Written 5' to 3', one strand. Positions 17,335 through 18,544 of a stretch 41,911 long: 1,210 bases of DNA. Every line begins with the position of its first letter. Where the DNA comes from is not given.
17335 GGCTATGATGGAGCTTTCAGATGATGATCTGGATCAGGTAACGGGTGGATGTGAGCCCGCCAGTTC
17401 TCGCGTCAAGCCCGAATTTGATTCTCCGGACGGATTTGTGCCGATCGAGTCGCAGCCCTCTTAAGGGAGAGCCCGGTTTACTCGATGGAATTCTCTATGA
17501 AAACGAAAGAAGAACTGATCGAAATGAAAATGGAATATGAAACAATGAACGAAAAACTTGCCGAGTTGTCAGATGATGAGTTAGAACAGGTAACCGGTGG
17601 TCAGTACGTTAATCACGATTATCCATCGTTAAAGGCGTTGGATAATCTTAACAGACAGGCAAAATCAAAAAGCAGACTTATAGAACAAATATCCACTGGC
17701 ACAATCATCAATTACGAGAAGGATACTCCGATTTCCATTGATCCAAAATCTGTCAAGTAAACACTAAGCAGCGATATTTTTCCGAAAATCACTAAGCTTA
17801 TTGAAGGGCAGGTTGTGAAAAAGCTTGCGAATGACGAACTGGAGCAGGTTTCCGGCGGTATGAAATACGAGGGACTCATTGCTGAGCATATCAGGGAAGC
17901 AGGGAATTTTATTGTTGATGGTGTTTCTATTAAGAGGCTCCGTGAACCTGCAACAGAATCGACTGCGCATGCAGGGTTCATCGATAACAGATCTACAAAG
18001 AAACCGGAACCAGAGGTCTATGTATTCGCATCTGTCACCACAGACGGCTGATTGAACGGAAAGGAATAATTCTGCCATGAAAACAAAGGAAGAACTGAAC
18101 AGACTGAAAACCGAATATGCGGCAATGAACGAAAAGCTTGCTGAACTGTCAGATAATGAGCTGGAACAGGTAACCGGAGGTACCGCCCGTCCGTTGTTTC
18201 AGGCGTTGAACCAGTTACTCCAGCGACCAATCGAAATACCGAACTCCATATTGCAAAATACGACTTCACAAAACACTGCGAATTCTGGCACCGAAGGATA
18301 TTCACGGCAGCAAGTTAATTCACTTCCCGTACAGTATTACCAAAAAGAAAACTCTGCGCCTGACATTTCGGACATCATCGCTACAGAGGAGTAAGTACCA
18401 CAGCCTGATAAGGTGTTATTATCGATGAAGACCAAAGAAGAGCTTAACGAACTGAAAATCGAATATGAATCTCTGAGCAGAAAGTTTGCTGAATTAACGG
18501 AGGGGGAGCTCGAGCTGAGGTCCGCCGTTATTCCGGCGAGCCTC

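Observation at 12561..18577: Multi-paralog double-glycine-leader peptide locus with long, unrelated cores and no canonical maturation or export genes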

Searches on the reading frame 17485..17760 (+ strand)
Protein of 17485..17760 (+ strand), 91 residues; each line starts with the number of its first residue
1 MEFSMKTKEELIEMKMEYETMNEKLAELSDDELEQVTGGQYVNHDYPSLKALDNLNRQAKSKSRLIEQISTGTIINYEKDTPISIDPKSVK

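Call 5: search_protein_families(library=ncbifam, max_evalue=1, proteins=[window:17485-17760:+])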
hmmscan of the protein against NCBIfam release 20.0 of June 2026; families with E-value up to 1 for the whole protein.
window:17485-17760:+ (91 aa): 8 families
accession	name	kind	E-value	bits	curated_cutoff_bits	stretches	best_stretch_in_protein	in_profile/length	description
NF038167.1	cyan_ocin_like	subfamily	0.00017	21.7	32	1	16-54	1-29/72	CTB family bacteriocin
TIGR04495.1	RiPP_XyeA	equivalog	0.01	16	33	1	19-43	18-41/50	XyeA family cyclophane-containing RiPP triceptide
TIGR01847.1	bacteriocin_sig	domain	0.013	16.1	15.7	1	27-39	3-15/15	bacteriocin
TIGR03898.1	lanti_MRSA_kill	subfamily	0.02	14.9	23.5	1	25-39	30-44/44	mersacidin/lichenicidin family type 2 lantibiotic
NF000539.0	plantaricin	subfamily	0.029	14.8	29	1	8-59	2-50/69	plantaricin C family lantibiotic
TIGR03259.1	met_CoM_red_gam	equivalog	0.037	13.5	172.1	1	18-70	19-72/244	coenzyme-B sulfoethylthiotransferase subunit gamma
TIGR03949.1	bact_IIb_cerein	subfamily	0.1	12.4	21.5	1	26-39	2-15/45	class IIb bacteriocin, lactobin A/cerein 7B family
NF038153.1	lant_leader_L1a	domain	0.2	11.8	22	1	23-39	16-32/32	class I lanthipeptide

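Call 6: search_protein_families(library=pfam, max_evalue=1, proteins=[window:17485-17760:+])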
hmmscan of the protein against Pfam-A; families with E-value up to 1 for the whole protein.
window:17485-17760:+ (91 aa): 5 families
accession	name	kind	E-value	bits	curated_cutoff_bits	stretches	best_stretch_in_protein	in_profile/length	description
PF00669.25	Flagellin_N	-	0.00047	20.7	26.6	1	42-83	1-42/139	Bacterial flagellin N-terminal helical region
PF04604.19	L_biotic_typeA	-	0.015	15.6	21.7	1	14-39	1-26/50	Type-A lantibiotic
PF10439.15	Bacteriocin_IIc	-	0.068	13.6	27.1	1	24-43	3-22/59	Bacteriocin class II with double-glycine leader peptide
PF19306.5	WH_Lhr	-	0.16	11.7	27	1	6-76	37-108/168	Large helicase-related protein, winged helix domain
PF03047.20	ComC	-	0.21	11.9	20.4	1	27-40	12-25/31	COMC family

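Call 10: find_homologous_proteins(query=window:17497-17757:+, max_evalue=0.01)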
Query seq(87 aa) (87 aa): 99 proteins with E <= 0.01 among 106 candidates.
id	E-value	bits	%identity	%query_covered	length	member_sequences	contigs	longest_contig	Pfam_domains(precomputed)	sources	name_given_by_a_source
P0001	5.9e-48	177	100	100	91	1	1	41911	-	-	-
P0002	7.1e-42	158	91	100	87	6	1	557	-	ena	-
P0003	3.1e-40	153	87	100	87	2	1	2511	-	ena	-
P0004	1.3e-39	151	87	100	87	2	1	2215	-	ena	-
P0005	1.8e-39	150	87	100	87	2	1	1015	-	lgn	-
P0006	8.3e-31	123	89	80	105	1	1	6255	-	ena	-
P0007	6.8e-8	50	76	43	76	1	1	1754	-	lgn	-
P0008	1.0e-7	50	72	45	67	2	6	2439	-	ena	-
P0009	1.6e-7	49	70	46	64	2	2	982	-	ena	-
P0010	3.6e-7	48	65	59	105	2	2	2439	PF28158.1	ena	-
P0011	3.8e-7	48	56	63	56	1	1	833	-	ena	-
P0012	4.7e-7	48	52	74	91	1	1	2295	-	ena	-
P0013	5.5e-7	47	77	40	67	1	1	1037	-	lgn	-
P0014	5.6e-7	47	63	53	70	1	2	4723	-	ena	-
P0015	6.8e-7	47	77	40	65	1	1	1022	-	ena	-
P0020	2.5e-6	45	63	59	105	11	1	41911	PF28158.1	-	-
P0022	3.4e-6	45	64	52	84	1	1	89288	-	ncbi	-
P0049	7.7e-5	41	71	40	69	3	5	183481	-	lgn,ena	-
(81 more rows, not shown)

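Call 13: find_encoding_contigs(protein=P0049, flank=10000, max_places=3)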
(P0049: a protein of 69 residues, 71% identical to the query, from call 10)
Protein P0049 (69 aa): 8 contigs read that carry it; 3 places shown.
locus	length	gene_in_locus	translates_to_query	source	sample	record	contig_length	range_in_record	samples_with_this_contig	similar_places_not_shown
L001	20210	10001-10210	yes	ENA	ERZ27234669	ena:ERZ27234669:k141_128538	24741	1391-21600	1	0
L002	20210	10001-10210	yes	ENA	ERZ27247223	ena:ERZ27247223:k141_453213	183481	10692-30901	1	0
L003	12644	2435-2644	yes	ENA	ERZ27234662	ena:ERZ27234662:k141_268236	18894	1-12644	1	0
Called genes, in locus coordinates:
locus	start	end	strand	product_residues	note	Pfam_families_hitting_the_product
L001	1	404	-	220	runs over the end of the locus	PF03315:SDH_beta, PF01842:ACT, PF22629:ACT_AHAS_ss (weak)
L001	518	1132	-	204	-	PF01066:CDP-OH_P_transf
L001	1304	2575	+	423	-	PF03313:SDH_alpha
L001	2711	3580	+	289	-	PF02645:DegV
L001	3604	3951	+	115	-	-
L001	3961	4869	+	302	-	PF00483:NTP_transferase (weak)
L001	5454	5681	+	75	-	PF12728:HTH_17 (weak)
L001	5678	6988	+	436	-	PF06580:His_kinase, PF02518:HATPase_c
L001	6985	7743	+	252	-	PF00072:Response_reg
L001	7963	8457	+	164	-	-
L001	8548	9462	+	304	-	PF14378:PAP2_3, PF01569:PAP2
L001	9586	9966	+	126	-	-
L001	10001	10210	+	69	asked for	-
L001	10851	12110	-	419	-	PF23649:FKBP15 (faint)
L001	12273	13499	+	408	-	PF02073:Peptidase_M29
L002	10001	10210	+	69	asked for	-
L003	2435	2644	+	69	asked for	-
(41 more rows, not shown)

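Call 14: find_encoding_contigs(protein=P0022, flank=10000, max_places=3)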
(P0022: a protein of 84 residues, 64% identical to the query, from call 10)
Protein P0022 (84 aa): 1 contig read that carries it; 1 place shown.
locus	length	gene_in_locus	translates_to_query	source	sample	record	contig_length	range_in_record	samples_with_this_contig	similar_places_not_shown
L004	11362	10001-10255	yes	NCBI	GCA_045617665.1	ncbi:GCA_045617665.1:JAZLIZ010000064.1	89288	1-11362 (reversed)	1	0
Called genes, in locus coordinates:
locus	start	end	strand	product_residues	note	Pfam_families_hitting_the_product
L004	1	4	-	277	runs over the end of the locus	PF04085:MreC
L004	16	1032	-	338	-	PF00022:Actin, PF06723:MreB_Mbl, PF11104:PilM_2 (faint), PF00012:HSP70, PF14450:FtsA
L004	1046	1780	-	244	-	-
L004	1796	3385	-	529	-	PF00370:FGGY_N, PF02782:FGGY_C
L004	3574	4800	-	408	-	-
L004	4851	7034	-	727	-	PF01229:Glyco_hydro_39, PF00722:Glyco_hydro_16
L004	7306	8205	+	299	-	PF14378:PAP2_3, PF01569:PAP2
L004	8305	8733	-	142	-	-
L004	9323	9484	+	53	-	-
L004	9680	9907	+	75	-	-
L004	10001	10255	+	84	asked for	-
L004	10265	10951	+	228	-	PF00135:COesterase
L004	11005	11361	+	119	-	?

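Call 49: find_encoding_contigs(protein=P0006, flank=7000, max_places=2)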
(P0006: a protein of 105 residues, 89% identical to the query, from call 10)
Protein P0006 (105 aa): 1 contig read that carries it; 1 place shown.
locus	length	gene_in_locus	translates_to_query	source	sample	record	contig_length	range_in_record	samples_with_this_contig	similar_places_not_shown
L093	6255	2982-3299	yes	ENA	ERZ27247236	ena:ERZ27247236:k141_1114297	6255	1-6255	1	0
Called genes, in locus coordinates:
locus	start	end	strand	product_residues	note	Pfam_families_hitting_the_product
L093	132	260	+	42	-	-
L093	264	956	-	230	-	PF02311:AraC_binding, PF07883:Cupin_2, PF00165:HTH_AraC (weak), PF12833:HTH_18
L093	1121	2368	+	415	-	PF00375:SDF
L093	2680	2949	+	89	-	-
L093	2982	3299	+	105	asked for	-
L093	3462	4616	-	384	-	PF14319:Zn_Tnp_IS91, PF04986:Y2_Tnp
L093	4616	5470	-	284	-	PF02899:Phage_int_SAM_1 (weak), PF13495:Phage_int_SAM_4, PF00589:Phage_integrase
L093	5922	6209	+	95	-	-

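Call 50: find_encoding_contigs(protein=P0010, flank=7000, max_places=3)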
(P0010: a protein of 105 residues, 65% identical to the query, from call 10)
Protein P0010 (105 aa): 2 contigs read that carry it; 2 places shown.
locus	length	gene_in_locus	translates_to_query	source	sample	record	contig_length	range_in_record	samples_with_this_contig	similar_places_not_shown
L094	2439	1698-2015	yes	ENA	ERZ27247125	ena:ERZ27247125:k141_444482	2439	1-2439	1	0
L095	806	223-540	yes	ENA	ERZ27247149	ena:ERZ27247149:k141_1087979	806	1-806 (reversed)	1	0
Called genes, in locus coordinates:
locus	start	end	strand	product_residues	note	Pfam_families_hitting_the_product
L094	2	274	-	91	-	?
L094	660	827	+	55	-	-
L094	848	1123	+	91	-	-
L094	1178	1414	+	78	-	-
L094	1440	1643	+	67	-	-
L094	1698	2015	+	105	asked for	PF28158:CTB (weak)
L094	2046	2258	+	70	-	-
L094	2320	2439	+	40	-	?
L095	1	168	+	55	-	?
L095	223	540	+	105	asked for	PF28158:CTB (weak)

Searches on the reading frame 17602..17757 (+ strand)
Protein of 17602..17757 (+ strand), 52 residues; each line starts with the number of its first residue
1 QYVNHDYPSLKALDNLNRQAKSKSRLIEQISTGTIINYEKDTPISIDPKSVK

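Call 38: search_solved_structures(query=window:17602-17757:+, max_evalue=10, show_alignments=3)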
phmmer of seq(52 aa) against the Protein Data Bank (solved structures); distinct sequences matched with E-value up to 10: 15.
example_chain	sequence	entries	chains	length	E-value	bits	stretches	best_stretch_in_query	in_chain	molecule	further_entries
7sqd_A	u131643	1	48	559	0.027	17.9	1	3-42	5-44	Flagellin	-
9oxk_A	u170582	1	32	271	0.09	16.3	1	3-43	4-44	Flagellin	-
9lah_Ao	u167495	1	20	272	0.09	16.3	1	3-43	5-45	Flagellin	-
9oxj_A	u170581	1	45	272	0.41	14.3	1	3-43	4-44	Flagellin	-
9ofn_1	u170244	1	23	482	0.49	14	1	2-42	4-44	FliC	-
9iwq_A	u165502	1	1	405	0.5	14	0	2-42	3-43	Flagellin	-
3a5x_A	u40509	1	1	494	0.92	13.2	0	2-42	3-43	Flagellin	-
9gnz_A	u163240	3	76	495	0.93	13.2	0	2-42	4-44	Flagellin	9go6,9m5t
5jkq_A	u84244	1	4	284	0.97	13.1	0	3-38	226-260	PfVFT1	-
1ucu_A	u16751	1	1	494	0.97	13.1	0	2-42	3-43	phase 1 Flagellin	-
8fml_B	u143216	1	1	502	0.97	13.1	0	2-42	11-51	Flagellin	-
6jy0_A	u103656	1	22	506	1.4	12.6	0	2-42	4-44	Flagellin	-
7sn7_A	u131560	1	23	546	2.3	12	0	2-42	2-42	Flagellin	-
7sqj_A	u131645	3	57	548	2.3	11.9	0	2-42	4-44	Flagellin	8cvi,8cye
8cxm_Z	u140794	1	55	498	2.9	11.7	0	2-42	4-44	Flagellin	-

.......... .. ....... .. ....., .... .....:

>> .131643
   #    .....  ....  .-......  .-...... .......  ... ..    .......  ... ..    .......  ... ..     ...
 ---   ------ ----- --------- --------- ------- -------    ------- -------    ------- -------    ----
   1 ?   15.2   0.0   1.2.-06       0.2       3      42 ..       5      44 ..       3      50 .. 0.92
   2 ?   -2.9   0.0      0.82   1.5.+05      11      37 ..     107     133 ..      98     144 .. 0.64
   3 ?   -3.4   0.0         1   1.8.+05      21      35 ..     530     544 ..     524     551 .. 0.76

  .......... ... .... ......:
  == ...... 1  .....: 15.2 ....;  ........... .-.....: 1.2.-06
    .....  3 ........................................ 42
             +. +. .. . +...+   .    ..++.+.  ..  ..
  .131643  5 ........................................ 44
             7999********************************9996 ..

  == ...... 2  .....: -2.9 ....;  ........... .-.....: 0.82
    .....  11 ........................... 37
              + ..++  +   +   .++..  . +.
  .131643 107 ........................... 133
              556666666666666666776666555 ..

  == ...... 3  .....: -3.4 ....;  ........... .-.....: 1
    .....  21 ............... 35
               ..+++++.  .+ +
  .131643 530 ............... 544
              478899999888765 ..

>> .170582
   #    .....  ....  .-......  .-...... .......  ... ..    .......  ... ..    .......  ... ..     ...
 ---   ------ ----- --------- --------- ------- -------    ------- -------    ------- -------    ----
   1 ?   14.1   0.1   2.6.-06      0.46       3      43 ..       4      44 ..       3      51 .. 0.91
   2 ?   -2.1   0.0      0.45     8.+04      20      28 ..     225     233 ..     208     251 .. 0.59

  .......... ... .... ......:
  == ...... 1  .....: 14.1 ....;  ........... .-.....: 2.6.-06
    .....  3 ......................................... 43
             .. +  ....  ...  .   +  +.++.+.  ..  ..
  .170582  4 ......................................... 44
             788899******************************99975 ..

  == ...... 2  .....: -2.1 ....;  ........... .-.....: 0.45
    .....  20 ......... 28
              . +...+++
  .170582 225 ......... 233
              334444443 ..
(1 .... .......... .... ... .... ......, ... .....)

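Call 71: search_protein_families(library=ncbifam, max_evalue=0.05, proteins=[window:17602-17757:+])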
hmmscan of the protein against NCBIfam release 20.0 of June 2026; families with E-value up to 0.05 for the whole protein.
seq(52 aa): 0 families

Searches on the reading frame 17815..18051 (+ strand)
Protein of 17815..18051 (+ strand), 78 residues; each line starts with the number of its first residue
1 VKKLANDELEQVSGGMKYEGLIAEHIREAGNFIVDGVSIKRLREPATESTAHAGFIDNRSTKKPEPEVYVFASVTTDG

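Call 5: search_protein_families(library=ncbifam, max_evalue=1, proteins=[window:17815-18051:+])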
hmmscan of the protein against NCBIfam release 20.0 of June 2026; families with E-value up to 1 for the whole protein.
window:17815-18051:+ (78 aa): 3 families
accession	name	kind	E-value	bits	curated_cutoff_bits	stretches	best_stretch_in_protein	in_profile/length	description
TIGR01847.1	bacteriocin_sig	domain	0.034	14.8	15.7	1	1-15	1-15/15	bacteriocin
TIGR04495.1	RiPP_XyeA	equivalog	0.036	14.2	33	1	2-15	25-38/50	XyeA family cyclophane-containing RiPP triceptide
TIGR03949.1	bact_IIb_cerein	subfamily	0.19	11.6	21.5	1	2-15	2-15/45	class IIb bacteriocin, lactobin A/cerein 7B family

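Call 6: search_protein_families(library=pfam, max_evalue=1, proteins=[window:17815-18051:+])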
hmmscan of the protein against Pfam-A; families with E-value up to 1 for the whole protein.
window:17815-18051:+ (78 aa): 2 families
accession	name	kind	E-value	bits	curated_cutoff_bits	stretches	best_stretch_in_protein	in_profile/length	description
PF03047.20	ComC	-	0.053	13.8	20.4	1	3-17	12-26/31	COMC family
PF17508.7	MccV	-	0.15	13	27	1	1-66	1-62/104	Microcin V bacteriocin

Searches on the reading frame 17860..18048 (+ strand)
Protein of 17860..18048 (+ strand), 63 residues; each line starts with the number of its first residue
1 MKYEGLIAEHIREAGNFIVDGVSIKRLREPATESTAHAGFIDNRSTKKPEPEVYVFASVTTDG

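Call 53: search_protein_families(library=pfam, max_evalue=0.05, proteins=[window:17860-18048:+])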
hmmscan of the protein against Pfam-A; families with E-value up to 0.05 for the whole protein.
seq(63 aa): 0 families

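Call 69: search_protein_representatives(protein=window:17860-18048:+)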
Query: 63 residues. Proteins with E-value up to 0.001 (for the whole library): 1; up to 1e-10: 0; up to 1e-30: 0. The best 1 are listed.
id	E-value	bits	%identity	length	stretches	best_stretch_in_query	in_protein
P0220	7.3e-06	42.0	-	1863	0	-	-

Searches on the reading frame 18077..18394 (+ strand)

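Call 5: search_protein_families(library=ncbifam, max_evalue=1, proteins=[window:18077-18394:+])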
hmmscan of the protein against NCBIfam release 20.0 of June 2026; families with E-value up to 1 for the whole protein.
window:18077-18394:+ (105 aa): 8 families
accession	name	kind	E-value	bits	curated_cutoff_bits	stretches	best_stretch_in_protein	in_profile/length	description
TIGR02492.1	flgK_ends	equivalog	0.00021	20.7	170.75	1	61-89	18-46/437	flagellar hook-associated protein FlgK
NF038167.1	cyan_ocin_like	subfamily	0.00023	21.3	32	1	19-72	6-52/72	CTB family bacteriocin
TIGR01847.1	bacteriocin_sig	domain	0.0036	17.8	15.7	1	23-35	3-15/15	bacteriocin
NF046113.1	BLP_Lacticasei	subfamily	0.0093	15.9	40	1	19-40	7-28/46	bacteriocin-like peptide, LSEI_2386 family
TIGR03898.1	lanti_MRSA_kill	subfamily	0.013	15.4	23.5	1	21-35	30-44/44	mersacidin/lichenicidin family type 2 lantibiotic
TIGR03949.1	bact_IIb_cerein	subfamily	0.019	14.7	21.5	1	22-37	2-17/45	class IIb bacteriocin, lactobin A/cerein 7B family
NF040664.1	HEC_x9_TCC_lant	equivalog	0.21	11.8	46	1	23-36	2-15/39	lacticin 481 family lantibiotic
NF038153.1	lant_leader_L1a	domain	0.48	10.6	22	1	19-35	16-32/32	class I lanthipeptide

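Call 6: search_protein_families(library=pfam, max_evalue=1, proteins=[window:18077-18394:+])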
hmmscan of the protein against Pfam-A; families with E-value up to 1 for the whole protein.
window:18077-18394:+ (105 aa): 3 families
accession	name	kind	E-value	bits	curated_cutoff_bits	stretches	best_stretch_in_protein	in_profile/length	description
PF20570.3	DUF6779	-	0.029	15.5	28.1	1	3-31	69-97/108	Domain of unknown function (DUF6779)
PF04604.19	L_biotic_typeA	-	0.032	14.5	21.7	1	16-37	7-27/50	Type-A lantibiotic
PF03047.20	ComC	-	0.22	11.8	20.4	1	23-36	12-25/31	COMC family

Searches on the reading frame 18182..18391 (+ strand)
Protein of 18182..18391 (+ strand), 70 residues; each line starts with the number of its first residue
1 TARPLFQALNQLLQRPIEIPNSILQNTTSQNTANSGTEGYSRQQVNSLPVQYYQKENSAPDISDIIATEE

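Call 39: search_solved_structures(query=window:18182-18391:+, max_evalue=10, show_alignments=3)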
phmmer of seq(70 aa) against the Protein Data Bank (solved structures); distinct sequences matched with E-value up to 10: 2.
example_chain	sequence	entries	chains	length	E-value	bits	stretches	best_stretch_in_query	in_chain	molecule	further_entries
6ydr_A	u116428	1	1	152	0.44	14.4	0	35-66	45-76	Minor nucleoprotein VP30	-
6zj3_SM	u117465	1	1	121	1.5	12.7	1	13-46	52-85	Ribosomal protein uS10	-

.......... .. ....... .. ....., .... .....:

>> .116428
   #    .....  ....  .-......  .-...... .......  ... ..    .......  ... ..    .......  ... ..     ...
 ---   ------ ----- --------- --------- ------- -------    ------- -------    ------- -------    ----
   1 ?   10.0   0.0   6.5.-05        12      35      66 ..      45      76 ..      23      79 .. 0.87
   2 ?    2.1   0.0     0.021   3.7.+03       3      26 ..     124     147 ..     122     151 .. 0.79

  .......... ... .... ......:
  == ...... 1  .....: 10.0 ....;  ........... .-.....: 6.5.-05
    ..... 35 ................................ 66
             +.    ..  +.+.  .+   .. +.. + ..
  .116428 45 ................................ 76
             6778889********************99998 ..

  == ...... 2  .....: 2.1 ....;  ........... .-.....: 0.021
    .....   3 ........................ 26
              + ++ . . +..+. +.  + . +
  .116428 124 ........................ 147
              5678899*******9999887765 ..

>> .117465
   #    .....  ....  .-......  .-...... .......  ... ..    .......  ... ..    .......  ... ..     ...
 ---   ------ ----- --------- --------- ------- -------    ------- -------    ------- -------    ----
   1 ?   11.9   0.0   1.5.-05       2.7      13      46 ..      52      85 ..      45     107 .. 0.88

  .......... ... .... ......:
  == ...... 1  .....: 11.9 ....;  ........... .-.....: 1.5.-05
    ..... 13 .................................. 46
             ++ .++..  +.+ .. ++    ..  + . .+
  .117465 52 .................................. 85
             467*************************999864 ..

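Call 71: search_protein_families(library=ncbifam, max_evalue=0.05, proteins=[window:18182-18391:+])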
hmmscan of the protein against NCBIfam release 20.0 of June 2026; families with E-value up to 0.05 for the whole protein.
seq(70 aa): 1 family
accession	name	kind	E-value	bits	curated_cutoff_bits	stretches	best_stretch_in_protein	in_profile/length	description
TIGR02492.1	flgK_ends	equivalog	4.6e-05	22.9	170.75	1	26-54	18-46/437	flagellar hook-associated protein FlgK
